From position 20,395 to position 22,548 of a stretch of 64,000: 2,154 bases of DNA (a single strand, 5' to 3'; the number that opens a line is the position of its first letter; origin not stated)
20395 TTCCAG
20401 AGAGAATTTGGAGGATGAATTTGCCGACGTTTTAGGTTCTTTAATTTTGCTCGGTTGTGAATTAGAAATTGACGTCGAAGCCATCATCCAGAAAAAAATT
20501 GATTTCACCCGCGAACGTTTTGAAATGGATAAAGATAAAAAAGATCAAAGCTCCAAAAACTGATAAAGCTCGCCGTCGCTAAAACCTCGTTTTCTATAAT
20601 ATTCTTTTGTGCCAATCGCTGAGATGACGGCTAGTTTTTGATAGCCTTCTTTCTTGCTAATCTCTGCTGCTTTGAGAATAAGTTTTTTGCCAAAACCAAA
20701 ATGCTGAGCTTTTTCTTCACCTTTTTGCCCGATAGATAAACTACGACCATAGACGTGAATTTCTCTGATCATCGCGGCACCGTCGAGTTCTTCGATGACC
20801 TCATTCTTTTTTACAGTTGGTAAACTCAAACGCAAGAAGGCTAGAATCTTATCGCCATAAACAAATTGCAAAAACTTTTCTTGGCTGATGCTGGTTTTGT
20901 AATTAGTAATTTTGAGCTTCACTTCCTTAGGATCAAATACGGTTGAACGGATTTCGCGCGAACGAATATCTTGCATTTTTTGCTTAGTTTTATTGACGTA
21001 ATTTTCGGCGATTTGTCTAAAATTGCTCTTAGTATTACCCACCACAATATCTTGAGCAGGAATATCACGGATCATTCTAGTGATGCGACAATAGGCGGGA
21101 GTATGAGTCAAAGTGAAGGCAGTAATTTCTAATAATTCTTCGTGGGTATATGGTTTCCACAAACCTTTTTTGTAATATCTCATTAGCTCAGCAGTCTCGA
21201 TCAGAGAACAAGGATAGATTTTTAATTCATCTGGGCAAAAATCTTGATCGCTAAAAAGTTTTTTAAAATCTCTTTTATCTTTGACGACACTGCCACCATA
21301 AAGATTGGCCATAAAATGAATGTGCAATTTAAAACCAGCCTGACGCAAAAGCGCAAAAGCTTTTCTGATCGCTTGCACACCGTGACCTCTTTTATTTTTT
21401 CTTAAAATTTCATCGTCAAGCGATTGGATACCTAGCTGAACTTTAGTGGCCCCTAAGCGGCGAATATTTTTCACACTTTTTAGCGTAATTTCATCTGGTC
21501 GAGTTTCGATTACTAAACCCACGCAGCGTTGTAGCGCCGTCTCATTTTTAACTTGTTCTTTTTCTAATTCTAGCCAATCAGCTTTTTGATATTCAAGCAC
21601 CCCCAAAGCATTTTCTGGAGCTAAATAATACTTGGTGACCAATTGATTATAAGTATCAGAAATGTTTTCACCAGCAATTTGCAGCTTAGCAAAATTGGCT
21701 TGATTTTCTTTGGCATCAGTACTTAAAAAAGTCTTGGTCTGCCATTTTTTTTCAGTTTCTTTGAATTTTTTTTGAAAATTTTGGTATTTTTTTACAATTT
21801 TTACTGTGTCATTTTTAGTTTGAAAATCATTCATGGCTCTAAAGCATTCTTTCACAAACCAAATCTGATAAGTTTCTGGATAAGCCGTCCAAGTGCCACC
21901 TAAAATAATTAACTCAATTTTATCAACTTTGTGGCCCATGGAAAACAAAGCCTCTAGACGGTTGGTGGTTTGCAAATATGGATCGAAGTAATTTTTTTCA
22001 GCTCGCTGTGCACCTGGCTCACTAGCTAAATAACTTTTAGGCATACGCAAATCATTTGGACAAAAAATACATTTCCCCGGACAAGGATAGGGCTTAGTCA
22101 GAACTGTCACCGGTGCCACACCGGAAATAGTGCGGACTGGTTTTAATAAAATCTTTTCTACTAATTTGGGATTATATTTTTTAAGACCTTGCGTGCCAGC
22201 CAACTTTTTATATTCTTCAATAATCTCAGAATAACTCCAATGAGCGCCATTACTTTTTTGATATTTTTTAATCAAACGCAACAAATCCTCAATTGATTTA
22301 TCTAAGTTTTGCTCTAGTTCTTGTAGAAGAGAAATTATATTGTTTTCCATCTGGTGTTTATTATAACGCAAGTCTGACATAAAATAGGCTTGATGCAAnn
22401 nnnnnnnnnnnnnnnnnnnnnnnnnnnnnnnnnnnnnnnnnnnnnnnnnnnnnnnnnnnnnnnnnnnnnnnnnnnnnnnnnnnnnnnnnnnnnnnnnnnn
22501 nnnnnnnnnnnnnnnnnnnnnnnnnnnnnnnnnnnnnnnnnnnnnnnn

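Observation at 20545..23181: Bacterial Elp3-like radical-SAM/GNAT enzyme divergently paired with a SAM methyltransferase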

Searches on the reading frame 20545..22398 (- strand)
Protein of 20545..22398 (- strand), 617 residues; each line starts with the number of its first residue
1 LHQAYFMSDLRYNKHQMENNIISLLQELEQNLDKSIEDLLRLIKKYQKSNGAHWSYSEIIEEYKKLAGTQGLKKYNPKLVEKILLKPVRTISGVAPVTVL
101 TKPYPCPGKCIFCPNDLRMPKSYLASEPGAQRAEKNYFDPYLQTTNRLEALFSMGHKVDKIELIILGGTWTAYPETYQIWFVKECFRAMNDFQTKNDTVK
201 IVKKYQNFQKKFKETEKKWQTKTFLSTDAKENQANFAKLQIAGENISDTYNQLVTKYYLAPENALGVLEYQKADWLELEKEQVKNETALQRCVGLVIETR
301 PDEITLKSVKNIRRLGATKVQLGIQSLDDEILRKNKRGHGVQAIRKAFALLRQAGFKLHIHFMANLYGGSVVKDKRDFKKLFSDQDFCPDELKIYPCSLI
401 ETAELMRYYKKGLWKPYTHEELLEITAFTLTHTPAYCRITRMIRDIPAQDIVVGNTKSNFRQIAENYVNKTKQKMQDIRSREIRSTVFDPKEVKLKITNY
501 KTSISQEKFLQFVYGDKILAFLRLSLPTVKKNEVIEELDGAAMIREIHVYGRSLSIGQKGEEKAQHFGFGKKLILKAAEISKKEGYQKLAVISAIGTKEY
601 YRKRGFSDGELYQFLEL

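Call 4: search_protein_families(library=pfam, proteins=[window:20545-22398:-], max_evalue=0.01)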
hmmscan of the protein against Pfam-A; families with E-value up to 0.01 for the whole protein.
window:20545-22398:- (617 aa): 2 families
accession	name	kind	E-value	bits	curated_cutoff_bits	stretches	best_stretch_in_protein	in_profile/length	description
PF16199.10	Radical_SAM_C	-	1.1e-16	61.2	31.9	1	389-467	1-82/85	Radical_SAM C-terminal domain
PF04055.27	Radical_SAM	-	4.3e-14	53.5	29.5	1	292-364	77-149/166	Radical SAM superfamily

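Call 5: search_protein_families(library=ncbifam, proteins=[window:20545-22398:-], max_evalue=0.01)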
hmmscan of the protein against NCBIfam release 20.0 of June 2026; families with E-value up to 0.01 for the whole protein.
window:20545-22398:- (617 aa): 13 families
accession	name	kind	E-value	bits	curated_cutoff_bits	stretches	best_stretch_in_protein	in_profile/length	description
TIGR01211.1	ELP3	subfamily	5.6e-145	483.8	350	1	40-611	18-516/522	tRNA uridine(34) 5-carboxymethylaminomethyl modification radical SAM/GNAT enzyme Elp3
TIGR01212.1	TIGR01212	equivalog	3.4e-16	59.2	180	1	280-469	97-286/302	tRNA modification radical SAM protein MnmL/YtqA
NF006067.1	PRK08208.1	equivalog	1.5e-09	37.3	380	1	290-408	122-238/427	STM4012 family radical SAM protein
TIGR03994.1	rSAM_HemZ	equivalog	1.7e-09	37.3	321.4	1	281-411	161-290/401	coproporphyrinogen dehydrogenase HemZ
TIGR04013.1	B12_SAM_MJ_1487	hypoth_equivalog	5.7e-09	35.3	251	1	298-364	246-313/382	TIGR04013 family B12-binding domain/radical SAM domain-containing protein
TIGR00539.1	hemN_rel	equivalog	1.2e-07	31.1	205.4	1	282-379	76-174/361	radical SAM family heme chaperone HemW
TIGR00538.1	hemN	equivalog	1.2e-05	24.4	324.95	1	280-396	125-239/454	oxygen-independent coproporphyrinogen III oxidase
NF006060.0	PRK08207.1-3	equivalog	1.7e-05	23.8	653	1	299-366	248-316/477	coproporphyrinogen III oxidase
NF004567.0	PRK05904.1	equivalog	7.4e-05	22.1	355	1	289-366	86-164/353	coproporphyrinogen III oxidase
NF040546.1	rSAM_CUAEP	equivalog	0.00019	20.3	500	1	309-364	266-321/468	CUAEP/CCAEP-tail radical SAM (seleno)protein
NF005133.0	PRK06582.1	equivalog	0.001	18.1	597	1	283-359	88-164/390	coproporphyrinogen III oxidase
TIGR04311.1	rSAM_Geo_metal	subfamily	0.0037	16.4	400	0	307-355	95-143/423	radical SAM/SPASM family putative metalloenzyme maturase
TIGR04107.1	rSAM_HutW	equivalog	0.0047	15.8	400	1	287-354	122-189/419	heme anaerobic degradation radical SAM methyltransferase ChuW/HutW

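Call 6: search_solved_structures(query=window:20545-22380:-, max_evalue=0.01, show_alignments=2)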
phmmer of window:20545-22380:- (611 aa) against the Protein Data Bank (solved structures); distinct sequences matched with E-value up to 0.01: 9.
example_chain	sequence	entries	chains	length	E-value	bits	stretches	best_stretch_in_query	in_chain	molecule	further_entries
6ia8_A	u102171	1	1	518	1.2e-102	347.7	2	271-606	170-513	Histone acetyltransferase, ELP3 family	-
6iaz_A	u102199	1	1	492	1.3e-102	347.7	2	271-606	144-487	Histone acetyltransferase, ELP3 family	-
6iad_A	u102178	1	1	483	1.5e-102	347.4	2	271-606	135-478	Histone acetyltransferase, ELP3 family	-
5l7j_A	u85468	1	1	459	4e-93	316.3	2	272-601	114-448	ELP3 family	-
5l7l_A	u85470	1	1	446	4.7e-80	273.2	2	272-601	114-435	ELP3 family, ELP3 family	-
6ia6_A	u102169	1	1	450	8.1e-80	272.4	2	272-601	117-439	ELP3 family, ELP3 family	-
8ptx_C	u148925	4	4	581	1.9e-77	264.5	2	279-601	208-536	Elongator complex protein 3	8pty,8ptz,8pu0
8avg_C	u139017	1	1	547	3.4e-76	260.4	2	279-601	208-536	Elongator complex protein 3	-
6qk7_C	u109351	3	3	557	2.7e-73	250.9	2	278-601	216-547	Elongator complex protein 3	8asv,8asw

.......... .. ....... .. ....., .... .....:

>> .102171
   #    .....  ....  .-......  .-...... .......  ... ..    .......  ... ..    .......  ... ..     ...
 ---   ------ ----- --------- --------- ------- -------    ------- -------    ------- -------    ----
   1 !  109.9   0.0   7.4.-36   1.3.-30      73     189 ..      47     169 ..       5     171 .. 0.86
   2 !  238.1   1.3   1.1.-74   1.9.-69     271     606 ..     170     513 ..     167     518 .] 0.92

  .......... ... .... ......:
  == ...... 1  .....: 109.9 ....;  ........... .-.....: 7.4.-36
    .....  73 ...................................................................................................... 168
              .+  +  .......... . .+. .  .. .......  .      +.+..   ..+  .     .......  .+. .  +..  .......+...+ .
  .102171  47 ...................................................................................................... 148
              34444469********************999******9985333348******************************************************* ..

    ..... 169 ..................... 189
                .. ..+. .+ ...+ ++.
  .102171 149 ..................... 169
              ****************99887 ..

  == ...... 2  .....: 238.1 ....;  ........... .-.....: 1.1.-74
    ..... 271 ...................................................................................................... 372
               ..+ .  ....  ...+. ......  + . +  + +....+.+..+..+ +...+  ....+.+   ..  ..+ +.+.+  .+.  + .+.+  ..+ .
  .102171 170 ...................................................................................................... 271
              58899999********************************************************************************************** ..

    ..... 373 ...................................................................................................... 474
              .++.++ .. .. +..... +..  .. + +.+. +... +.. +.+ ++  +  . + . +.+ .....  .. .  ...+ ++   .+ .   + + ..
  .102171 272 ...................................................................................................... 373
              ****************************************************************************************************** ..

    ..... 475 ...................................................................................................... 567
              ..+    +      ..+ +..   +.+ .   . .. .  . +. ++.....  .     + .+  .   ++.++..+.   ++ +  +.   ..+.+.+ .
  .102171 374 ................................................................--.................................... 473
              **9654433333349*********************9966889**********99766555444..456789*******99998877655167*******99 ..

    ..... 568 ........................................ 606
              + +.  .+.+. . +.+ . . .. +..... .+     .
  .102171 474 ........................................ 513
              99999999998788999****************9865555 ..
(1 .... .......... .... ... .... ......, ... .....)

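Call 49: search_solved_structures(query=window:20545-22380:-, max_evalue=1e-60, show_alignments=5)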
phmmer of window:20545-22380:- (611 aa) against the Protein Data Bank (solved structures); distinct sequences matched with E-value up to 1e-60: 9.
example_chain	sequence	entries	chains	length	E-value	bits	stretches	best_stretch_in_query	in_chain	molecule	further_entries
6ia8_A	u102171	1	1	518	1.2e-102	347.7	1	271-606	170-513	Histone acetyltransferase, ELP3 family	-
6iaz_A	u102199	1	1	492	1.3e-102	347.7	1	271-606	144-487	Histone acetyltransferase, ELP3 family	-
6iad_A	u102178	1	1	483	1.5e-102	347.4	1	271-606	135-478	Histone acetyltransferase, ELP3 family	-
5l7j_A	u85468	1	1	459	4e-93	316.3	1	272-601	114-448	ELP3 family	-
5l7l_A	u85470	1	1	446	4.7e-80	273.2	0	272-601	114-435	ELP3 family, ELP3 family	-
6ia6_A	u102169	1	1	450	8.1e-80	272.4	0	272-601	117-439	ELP3 family, ELP3 family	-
8ptx_C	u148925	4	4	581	1.9e-77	264.5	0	279-601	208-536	Elongator complex protein 3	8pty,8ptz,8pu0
8avg_C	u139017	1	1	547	3.4e-76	260.4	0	279-601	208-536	Elongator complex protein 3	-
6qk7_C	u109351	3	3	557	2.7e-73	250.9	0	278-601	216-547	Elongator complex protein 3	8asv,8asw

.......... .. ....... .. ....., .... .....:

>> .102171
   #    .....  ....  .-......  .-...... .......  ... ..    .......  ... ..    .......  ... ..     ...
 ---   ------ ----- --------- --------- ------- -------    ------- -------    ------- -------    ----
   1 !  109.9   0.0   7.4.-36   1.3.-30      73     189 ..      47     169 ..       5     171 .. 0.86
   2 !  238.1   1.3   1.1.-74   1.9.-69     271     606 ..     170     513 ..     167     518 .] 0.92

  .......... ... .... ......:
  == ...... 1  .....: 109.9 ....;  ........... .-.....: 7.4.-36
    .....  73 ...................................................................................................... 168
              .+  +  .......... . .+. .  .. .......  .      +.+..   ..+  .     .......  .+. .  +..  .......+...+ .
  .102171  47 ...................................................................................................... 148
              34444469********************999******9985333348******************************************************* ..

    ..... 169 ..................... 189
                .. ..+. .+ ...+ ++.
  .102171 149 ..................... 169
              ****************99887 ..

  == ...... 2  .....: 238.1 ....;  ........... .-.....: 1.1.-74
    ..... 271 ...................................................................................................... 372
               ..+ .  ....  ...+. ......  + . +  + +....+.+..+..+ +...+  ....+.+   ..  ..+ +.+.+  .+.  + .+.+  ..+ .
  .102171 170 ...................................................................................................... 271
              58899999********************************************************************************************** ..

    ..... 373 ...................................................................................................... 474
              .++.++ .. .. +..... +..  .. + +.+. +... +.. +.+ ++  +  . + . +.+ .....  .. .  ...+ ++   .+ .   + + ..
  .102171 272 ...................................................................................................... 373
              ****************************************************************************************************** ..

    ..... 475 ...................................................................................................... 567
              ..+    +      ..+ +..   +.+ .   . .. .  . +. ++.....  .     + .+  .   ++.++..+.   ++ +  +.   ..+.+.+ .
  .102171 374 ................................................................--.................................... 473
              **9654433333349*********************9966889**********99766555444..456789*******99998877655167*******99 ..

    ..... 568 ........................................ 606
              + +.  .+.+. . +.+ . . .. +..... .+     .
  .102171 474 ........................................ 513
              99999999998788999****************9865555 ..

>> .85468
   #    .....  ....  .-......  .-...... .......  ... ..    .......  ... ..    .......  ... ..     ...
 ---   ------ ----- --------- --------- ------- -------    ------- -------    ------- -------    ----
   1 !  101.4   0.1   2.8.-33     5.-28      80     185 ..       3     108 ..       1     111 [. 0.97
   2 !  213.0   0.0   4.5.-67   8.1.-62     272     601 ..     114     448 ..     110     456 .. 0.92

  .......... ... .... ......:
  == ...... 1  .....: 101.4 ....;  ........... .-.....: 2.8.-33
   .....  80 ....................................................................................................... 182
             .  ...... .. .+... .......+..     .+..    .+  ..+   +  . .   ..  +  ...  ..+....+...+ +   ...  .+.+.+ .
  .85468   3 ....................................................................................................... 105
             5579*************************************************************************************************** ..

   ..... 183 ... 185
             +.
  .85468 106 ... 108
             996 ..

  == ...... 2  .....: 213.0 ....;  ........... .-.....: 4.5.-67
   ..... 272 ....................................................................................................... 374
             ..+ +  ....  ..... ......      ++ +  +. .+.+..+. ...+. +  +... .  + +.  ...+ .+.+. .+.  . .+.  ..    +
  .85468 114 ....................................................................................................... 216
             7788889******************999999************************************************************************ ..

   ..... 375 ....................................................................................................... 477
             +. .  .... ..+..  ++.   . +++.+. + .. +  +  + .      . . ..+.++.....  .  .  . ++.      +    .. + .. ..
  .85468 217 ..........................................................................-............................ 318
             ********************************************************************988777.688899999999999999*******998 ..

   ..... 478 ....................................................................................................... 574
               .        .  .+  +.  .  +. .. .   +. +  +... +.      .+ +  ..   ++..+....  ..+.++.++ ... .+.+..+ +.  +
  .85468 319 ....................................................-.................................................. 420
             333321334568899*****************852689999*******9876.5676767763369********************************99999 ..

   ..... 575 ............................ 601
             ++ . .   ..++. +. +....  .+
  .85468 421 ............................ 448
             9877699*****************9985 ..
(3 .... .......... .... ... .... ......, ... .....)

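Call 56: find_related_loci(query=A3, collection=metagenome_contigs, flank=6000)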
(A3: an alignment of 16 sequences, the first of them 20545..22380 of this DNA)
Query A3 (611 aa) in metagenome_contigs; peptide patterns used: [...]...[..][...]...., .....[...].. (x = any residue, [..] = any of these).
600 stretches matched a pattern (row limit reached: there are more); 589 encode a relative of the query (tblastn E <= 1e-3); the best 80 are kept; 80 distinct loci.
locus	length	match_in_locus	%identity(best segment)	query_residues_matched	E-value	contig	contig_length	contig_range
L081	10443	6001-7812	93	4-607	0e+0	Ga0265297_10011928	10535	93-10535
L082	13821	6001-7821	94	1-607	0e+0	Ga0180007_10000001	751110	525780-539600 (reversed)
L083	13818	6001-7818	91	2-607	0e+0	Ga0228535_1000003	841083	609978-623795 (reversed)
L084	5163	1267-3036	56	13-609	0e+0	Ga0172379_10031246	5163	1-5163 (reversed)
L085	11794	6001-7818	56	1-611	0e+0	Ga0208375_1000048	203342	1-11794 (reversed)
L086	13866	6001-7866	56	1-611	0e+0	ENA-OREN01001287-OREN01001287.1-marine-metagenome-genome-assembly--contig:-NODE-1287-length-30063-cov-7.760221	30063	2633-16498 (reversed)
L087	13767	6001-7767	58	15-611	0e+0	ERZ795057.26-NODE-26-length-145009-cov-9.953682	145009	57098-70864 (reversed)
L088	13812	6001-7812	56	5-611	0e+0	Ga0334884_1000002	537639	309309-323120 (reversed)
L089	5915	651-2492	55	1-607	0e+0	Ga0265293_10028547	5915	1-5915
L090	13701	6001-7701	59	35-611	0e+0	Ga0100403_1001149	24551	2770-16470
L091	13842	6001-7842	56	2-611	0e+0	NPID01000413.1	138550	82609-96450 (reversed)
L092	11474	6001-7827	55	6-611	0e+0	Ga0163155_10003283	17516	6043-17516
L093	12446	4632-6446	55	13-610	0e+0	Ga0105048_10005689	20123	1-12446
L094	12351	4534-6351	54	6-607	0e+0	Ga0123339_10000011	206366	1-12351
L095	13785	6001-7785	55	15-611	0e+0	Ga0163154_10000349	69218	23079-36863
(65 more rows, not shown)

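Call 60: predict_structure(protein=window:20545-22380:-)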
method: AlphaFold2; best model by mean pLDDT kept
length: 611 residues; sequences in the alignment: 1
mean_pLDDT: 34.9   pTM: 0.29
mean pLDDT of the five models: 34.9, 29.9, 29.4, 29.0, 25.8
residues with pLDDT >= 90: 0; 70-90: 2; 50-70: 36; < 50: 573
segments of 3 or more residues with pLDDT < 50: 1-295, 317-333, 354-382, 385-611
pLDDT, mean of each block of 10 residues (from residue 1): 36 45 44 45 41 43 40 35 25 23 26 29 32 33 31 29 29 36 34 30 35 32 32 29 31 27 29 31 36 47 52 48 40 54 67 45 33 45 44 37 38 37 29 25 26 33 33 25 24 26 30 24 25 24 23 31 39 39 31 43 41 29
secondary structure, 60 per line:
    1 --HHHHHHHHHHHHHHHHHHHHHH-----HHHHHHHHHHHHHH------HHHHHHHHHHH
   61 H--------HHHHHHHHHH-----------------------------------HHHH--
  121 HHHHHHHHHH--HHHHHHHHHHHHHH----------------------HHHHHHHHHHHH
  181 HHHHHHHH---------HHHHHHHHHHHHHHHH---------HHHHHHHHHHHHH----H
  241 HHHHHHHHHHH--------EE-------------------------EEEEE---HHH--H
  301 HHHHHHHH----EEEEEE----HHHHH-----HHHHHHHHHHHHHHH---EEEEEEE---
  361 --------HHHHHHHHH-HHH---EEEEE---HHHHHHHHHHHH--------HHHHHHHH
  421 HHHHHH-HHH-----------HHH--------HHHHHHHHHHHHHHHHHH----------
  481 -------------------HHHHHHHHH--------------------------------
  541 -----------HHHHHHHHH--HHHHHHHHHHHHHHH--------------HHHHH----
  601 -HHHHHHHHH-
elements in order: H3-24 H30-43 H50-61 H70-79 H115-118 H121-130 H133-146 H169-188 H198-213 H223-235 H240-251 E287-291 H300-308 E313-318 H323-327 H333-347 E351-357 H369-377 E385-389 H393-404 H413-426 H453-470 H500-508 H552-560 H563-577 H592-596 H602-610
